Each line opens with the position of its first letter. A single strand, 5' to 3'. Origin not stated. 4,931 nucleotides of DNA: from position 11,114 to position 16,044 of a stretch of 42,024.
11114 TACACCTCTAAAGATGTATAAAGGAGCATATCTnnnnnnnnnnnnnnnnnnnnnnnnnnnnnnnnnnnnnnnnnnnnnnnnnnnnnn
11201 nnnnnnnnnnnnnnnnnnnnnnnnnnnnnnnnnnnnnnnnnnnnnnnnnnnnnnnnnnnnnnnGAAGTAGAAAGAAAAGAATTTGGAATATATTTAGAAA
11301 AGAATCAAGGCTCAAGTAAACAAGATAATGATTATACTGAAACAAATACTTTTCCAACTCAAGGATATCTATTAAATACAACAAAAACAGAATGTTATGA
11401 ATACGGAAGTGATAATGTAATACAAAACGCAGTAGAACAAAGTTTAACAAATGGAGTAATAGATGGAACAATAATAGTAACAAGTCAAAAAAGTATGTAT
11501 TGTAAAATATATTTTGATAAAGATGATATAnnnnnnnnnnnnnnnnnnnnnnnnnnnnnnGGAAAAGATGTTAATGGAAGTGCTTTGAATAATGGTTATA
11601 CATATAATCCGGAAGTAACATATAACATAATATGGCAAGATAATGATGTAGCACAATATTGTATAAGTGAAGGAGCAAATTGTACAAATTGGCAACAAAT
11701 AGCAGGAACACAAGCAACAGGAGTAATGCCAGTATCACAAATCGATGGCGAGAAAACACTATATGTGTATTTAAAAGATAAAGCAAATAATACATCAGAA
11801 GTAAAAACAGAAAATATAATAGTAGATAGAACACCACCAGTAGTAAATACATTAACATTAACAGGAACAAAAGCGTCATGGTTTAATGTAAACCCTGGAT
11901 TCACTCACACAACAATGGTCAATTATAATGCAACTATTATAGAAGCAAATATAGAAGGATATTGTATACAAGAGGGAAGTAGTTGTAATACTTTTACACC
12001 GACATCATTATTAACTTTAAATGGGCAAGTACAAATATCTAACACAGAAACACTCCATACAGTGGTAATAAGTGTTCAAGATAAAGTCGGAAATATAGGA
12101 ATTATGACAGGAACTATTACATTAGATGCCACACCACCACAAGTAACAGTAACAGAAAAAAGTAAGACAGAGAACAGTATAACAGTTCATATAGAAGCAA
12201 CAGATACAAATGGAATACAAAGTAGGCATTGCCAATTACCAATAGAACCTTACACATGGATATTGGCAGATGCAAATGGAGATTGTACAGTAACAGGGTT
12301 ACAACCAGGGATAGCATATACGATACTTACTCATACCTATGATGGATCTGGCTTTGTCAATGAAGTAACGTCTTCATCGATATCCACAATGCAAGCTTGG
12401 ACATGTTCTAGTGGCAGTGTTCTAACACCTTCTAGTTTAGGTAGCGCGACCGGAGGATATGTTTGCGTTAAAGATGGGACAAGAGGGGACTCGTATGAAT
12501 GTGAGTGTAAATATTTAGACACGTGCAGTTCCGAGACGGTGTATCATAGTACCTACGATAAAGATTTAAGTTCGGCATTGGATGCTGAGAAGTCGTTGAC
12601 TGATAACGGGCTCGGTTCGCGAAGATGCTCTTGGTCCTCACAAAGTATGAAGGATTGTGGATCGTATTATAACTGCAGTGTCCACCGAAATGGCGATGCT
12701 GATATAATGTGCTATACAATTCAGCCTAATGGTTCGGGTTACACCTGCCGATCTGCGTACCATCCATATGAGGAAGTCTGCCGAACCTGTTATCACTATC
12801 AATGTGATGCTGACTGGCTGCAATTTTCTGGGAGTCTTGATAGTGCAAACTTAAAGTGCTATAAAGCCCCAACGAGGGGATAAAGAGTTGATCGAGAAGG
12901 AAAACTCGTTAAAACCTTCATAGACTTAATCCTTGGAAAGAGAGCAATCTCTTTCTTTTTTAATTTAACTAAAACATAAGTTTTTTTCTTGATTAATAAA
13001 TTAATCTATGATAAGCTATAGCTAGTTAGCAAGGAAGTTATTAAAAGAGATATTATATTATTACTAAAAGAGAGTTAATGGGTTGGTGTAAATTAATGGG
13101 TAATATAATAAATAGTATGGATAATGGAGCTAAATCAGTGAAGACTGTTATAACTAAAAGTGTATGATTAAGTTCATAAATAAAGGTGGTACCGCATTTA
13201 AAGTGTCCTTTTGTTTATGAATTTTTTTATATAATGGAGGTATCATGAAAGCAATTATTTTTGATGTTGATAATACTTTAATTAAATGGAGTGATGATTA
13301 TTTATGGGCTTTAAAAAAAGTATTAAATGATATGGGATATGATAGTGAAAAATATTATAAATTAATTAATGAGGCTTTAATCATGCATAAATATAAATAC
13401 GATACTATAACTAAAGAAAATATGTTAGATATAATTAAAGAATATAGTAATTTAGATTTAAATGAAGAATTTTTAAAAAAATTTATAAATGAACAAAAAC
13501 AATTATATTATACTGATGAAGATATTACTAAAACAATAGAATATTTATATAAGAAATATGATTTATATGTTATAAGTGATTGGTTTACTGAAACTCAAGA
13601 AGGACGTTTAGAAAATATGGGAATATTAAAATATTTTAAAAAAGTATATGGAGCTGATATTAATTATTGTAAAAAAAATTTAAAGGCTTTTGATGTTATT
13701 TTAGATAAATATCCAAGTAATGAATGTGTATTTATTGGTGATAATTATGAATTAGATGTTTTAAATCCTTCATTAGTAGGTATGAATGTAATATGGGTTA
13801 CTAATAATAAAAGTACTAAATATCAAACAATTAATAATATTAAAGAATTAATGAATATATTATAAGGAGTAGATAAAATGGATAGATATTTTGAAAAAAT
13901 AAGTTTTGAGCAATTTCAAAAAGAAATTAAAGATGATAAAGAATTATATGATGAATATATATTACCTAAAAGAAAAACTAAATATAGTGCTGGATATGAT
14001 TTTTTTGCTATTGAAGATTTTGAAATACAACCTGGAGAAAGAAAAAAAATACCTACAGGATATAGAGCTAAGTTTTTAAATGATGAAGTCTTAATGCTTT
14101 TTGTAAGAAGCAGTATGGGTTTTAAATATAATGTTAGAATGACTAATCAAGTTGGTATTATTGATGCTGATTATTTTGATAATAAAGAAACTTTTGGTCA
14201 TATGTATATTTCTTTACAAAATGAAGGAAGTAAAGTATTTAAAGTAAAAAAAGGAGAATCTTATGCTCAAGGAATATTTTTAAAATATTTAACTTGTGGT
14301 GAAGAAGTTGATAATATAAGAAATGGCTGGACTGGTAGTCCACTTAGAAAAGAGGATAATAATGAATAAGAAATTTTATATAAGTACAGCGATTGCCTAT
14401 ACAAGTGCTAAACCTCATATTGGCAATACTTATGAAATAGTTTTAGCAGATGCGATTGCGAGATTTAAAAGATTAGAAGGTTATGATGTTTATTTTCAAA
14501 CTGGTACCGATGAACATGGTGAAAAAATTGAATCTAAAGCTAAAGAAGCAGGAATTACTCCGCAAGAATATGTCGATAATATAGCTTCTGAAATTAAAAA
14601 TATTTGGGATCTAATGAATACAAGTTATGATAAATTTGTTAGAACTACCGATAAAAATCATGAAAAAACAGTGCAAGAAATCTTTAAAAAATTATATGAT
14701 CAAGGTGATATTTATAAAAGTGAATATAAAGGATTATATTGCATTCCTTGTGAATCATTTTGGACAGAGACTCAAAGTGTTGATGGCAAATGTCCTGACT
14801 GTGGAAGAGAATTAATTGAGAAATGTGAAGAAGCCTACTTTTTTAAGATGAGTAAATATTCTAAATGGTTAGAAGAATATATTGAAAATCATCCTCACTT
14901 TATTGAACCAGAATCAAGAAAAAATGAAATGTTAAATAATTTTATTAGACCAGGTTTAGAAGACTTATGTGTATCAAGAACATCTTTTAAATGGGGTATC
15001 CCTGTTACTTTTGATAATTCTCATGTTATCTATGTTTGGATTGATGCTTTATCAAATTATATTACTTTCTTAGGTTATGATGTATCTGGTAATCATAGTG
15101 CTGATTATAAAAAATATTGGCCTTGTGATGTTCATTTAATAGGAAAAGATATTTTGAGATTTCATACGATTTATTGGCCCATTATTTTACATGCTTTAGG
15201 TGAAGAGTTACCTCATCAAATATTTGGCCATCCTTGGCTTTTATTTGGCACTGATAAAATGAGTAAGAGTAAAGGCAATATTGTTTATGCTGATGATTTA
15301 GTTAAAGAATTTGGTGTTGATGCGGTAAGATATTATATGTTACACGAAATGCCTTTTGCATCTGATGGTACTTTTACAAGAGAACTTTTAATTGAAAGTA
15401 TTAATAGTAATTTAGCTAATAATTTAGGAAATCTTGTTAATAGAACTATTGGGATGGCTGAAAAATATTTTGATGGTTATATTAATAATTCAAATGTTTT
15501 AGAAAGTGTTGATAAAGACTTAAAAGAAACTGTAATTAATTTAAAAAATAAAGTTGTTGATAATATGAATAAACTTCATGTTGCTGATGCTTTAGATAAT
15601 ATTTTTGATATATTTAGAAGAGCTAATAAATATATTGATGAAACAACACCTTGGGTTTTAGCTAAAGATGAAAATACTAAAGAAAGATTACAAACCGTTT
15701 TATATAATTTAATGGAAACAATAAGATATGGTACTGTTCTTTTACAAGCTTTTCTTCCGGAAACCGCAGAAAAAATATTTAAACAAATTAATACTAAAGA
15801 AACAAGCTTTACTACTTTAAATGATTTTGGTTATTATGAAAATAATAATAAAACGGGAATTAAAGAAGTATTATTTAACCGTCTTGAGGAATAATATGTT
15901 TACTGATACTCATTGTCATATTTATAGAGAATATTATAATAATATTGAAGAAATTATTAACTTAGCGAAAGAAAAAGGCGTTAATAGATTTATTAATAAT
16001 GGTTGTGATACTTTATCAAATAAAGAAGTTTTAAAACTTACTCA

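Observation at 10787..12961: Module A of a duplicated two-gene system: private XRE repressor plus N-anchored Ig-stalk protein with an exchangeable C-terminal tip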

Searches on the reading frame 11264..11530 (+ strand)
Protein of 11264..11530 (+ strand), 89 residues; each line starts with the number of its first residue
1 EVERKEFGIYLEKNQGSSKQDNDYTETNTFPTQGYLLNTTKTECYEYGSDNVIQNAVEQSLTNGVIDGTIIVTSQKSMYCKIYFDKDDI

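Call 96: search_protein_representatives(protein=window:11264-11530:+)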
Query: 89 residues. Proteins with E-value up to 0.001 (for the whole library): 41; up to 1e-10: 14; up to 1e-30: 5. The best 41 are listed.
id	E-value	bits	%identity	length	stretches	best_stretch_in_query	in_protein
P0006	1.4e-35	137.1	76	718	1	1-88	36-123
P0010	2.1e-32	126.9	69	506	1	1-88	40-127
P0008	4.6e-32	125.9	70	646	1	1-88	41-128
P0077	1.1e-31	124.6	70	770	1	1-88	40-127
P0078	2.9e-31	123.3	65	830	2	1-87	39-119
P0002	1.3e-30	121.2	79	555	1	1-88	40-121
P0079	1.5e-30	121.0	79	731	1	1-88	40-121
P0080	7.9e-17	77.3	50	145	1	2-88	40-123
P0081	2.1e-16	75.9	49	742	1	2-88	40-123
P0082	1.0e-15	73.7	48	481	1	2-88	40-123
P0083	2.3e-15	72.6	50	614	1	2-88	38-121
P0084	7.7e-13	64.6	45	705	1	4-88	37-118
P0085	1.5e-12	63.6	41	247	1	2-88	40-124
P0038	1.5e-12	63.6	42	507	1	2-88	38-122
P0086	3.6e-09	52.9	47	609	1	5-88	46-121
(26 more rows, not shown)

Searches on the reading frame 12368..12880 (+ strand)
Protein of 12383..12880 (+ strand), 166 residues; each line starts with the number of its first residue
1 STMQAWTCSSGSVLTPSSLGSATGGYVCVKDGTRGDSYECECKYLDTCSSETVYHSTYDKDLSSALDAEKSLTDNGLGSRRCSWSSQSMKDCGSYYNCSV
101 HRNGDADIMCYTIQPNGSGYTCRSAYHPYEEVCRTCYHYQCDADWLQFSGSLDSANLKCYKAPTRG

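Call 33: find_homologous_proteins(query=window:12383-12880:+, max_evalue=0.01)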
Query window:12383-12880:+: 12 candidates shared short words with the query, none scored E <= 0.01.

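Call 64: predict_structure(alignment_id=A6)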
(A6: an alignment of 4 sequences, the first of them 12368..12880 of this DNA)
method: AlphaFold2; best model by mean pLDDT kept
length: 171 residues; sequences in the alignment: 4
mean_pLDDT: 38.6   pTM: 0.23
mean pLDDT of the five models: 38.6, 33.9, 32.7, 32.1, 32.0
residues with pLDDT >= 90: 0; 70-90: 0; 50-70: 21; < 50: 150
segments of 3 or more residues with pLDDT < 50: 1-10, 12-24, 26-31, 35-141, 156-161, 166-171
pLDDT, mean of each block of 10 residues (from residue 1): 42 44 46 48 39 27 29 33 30 30 35 36 34 34 52 50 46 36
secondary structure, 60 per line:
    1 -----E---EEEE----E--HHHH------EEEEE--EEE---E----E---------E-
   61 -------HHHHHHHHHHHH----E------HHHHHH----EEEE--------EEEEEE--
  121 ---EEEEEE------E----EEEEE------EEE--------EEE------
elements in order: E10-13 H21-24 E31-35 E38-40 H68-79 H91-96 E101-104 E113-118 E124-129 E141-145 E152-154 E163-165
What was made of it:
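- Tried and rejected: Structure of tip A. The AlphaFold2 model from a 4-sequence alignment failed (pLDDT 38.6, call 64), so no fold search was run.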

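Call 67: search_protein_families(library=pfam, alignment_id=A7, max_evalue=1)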
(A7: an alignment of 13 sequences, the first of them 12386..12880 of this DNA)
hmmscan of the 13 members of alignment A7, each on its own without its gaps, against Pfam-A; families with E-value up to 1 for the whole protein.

A. member 1, window:12386-12880:+ (165 aa): 0 families

B. families by the number of members that match (of 13 scanned): 3 families
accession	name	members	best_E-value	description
PF01136.24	Peptidase_U32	1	0.062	Peptidase family U32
PF04369.19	Lactococcin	1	0.13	Lactococcin-like family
PF18747.7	HMUD2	1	0.16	5-hmdU DNA kinase 2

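Call 69: search_solved_structures(query=A7, max_evalue=10)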
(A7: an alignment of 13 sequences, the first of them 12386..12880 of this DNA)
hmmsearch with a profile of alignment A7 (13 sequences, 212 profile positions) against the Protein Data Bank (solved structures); distinct sequences matched with E-value up to 10: 1.
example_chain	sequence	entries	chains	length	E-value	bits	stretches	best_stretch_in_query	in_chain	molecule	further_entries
9uo0_3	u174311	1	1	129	0.12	16.1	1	120-200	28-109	Tnb165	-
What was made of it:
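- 11147..12883 (+): Module A surface protein, 578 aa. Approximate domains: anchor aa 1-25 (11147-11221), head aa 40-128 (11264-11530), Ig-like repeats aa 130-328, FN3-like aa 329-414, Cys-rich tip aa 415-578 (12389-12880). The tip has no Pfam or PDB relative and the AlphaFold2 model failed (calls 33, 64, 67, 69).
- Tried and rejected: Word-indexed homolog, Pfam and PDB profile searches found nothing (calls 33, 67, 69).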

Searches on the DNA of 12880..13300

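Call 89: search_rna_families(source=window, start=12880, end=13300, threshold=evalue, max_evalue=1)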
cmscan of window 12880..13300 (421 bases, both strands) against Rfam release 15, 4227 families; matches with E-value up to 1: 2.
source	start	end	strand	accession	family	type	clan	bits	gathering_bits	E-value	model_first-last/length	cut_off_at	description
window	13023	13213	+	RF00230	T-box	Cis-reg; leader;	-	59.8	93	1.1e-12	1-219/219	no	T-box leader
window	13175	13236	-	RF02054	STnc420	Gene; sRNA;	-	21.5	70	0.089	1-58/58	no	Salmonella enterica sRNA STnc420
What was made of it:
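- On Rfam RNA families: In 12880-13300 the permissive search finds only the neighbouring T-box and one weak sRNA match at 13175-13236, outside the element (call 89).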

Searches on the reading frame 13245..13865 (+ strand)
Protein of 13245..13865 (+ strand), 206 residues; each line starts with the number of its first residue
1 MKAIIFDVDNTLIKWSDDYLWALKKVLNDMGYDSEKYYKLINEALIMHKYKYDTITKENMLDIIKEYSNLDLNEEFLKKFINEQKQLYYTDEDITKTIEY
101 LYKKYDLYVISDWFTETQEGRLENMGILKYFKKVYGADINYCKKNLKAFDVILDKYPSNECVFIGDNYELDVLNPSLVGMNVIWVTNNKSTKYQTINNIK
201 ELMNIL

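Call 36: search_protein_families(library=ncbifam, proteins=[window:13245-13865:+], max_evalue=0.00001)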
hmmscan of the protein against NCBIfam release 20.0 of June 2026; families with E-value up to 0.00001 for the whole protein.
window:13245-13865:+ (206 aa): 9 families
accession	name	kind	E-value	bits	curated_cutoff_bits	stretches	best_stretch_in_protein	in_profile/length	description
TIGR02253.1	CTE7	subfamily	1.8e-19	70.4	169.75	1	2-194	3-203/221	TIGR02253 family HAD-type hydrolase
TIGR02254.1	YjjG_YfnB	equivalog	5.7e-19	68.5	159.9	1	2-202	2-216/223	YjjG family noncanonical pyrimidine nucleotidase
NF006976.0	PRK09449.1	equivalog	3.5e-13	49.6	183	1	3-197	5-207/225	pyrimidine 5'-nucleotidase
NF052576.1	PymNtasePynAStpc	equivalog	2.6e-12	46.8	350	1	3-198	5-213/229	pyrimidine 5'-nucleotidase PynA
TIGR02252.1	DREG-2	subfamily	2.5e-09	37.2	155.2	1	3-184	2-203/203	HAD hydrolase, REG-2-like, family IA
TIGR01428.1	HAD_type_II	equivalog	3e-07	30.7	125.4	1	1-186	1-191/197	haloacid dehalogenase type II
TIGR01668.1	YqeG_hyp_ppase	hypoth_equivalog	4.9e-07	29.4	89.1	0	1-22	25-46/170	YqeG family HAD IIIA-type phosphatase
TIGR01549.1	HAD-SF-IA-v1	subfamily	6.2e-07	29.9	23.3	0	83-176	53-146/149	HAD-IA family hydrolase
TIGR01662.1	HAD-SF-IIIA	subfamily_domain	1.5e-06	28.3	44.6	0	120-187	69-140/141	HAD-IIIA family hydrolase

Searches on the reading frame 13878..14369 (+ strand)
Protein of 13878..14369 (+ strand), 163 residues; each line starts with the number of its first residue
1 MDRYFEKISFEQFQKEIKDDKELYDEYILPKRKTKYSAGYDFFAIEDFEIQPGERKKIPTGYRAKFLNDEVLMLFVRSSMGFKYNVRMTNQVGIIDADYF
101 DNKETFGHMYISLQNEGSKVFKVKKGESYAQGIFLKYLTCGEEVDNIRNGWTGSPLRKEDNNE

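Call 36: search_protein_families(library=ncbifam, proteins=[window:13878-14369:+], max_evalue=0.00001)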
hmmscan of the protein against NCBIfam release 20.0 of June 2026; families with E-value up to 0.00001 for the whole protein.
window:13878-14369:+ (163 aa): 3 families
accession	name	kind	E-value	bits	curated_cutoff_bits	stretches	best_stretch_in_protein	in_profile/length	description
NF010561.0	PRK13956.1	equivalog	1.9e-30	105.6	223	1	24-154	13-144/147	dUTP diphosphatase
TIGR00576.1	dut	superfamily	7.1e-22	77.7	102.55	1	21-145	5-126/143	dUTP diphosphatase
NF001862.0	PRK00601.1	equivalog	1.8e-19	69.9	103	1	20-138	10-124/150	dUTP diphosphatase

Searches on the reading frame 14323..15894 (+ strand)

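Call 36: search_protein_families(library=ncbifam, proteins=[window:14323-15894:+], max_evalue=0.00001)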
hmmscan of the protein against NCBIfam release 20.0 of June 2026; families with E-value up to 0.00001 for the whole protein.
window:14323-15894:+ (523 aa): 19 families
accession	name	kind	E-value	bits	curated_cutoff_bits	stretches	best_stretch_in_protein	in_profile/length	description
NF008900.0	PRK12267.1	equivalog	2e-224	746.8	598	1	14-522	2-511/648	methionine--tRNA ligase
TIGR00398.1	metG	equivalog_domain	5.4e-164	546.8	336.35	1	18-522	1-530/530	methionine--tRNA ligase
NF001100.0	PRK00133.1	equivalog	1.3e-108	364.3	587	2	167-522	185-532/676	methionine--tRNA ligase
NF008860.0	PRK11893.2-2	equivalog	3.7e-99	333.2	761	3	259-488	319-546/583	methionine--tRNA ligase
NF009687.0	PRK13208.1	equivalog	4.2e-36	124.4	738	2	233-498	456-714/801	valine--tRNA ligase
TIGR00422.1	valS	equivalog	1.8e-34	118.9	612.1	2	238-508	453-717/863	valine--tRNA ligase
TIGR00396.1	leuS_bact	equivalog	2.6e-32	111.9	548.4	2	15-189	28-206/843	leucine--tRNA ligase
TIGR00392.1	ileS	equivalog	1.1e-26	93.3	621.4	2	234-498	534-799/861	isoleucine--tRNA ligase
NF004349.1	PRK05729.1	equivalog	1.6e-26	92.8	704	2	251-503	456-696/860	valine--tRNA ligase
NF008957.0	PRK12300.1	subfamily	3e-26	91.7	677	2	261-507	573-795/946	leucine--tRNA ligase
NF008859.0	PRK11893.2-1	equivalog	2.7e-22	79.4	553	2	40-163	27-150/498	methionine--tRNA ligase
TIGR00395.1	leuS_arch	equivalog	8e-21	73.8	648.5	1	260-508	566-793/938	leucine--tRNA ligase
NF000540.1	alt_ValS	exception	7.1e-19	67.3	900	1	260-490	520-744/827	valine--tRNA ligase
TIGR00435.1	cysS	equivalog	5.7e-16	58.6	340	1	269-445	221-376/466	cysteine--tRNA ligase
NF011492.0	PRK14900.1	equivalog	6.4e-13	47.5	1783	1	258-493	476-711/1044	valine--tRNA ligase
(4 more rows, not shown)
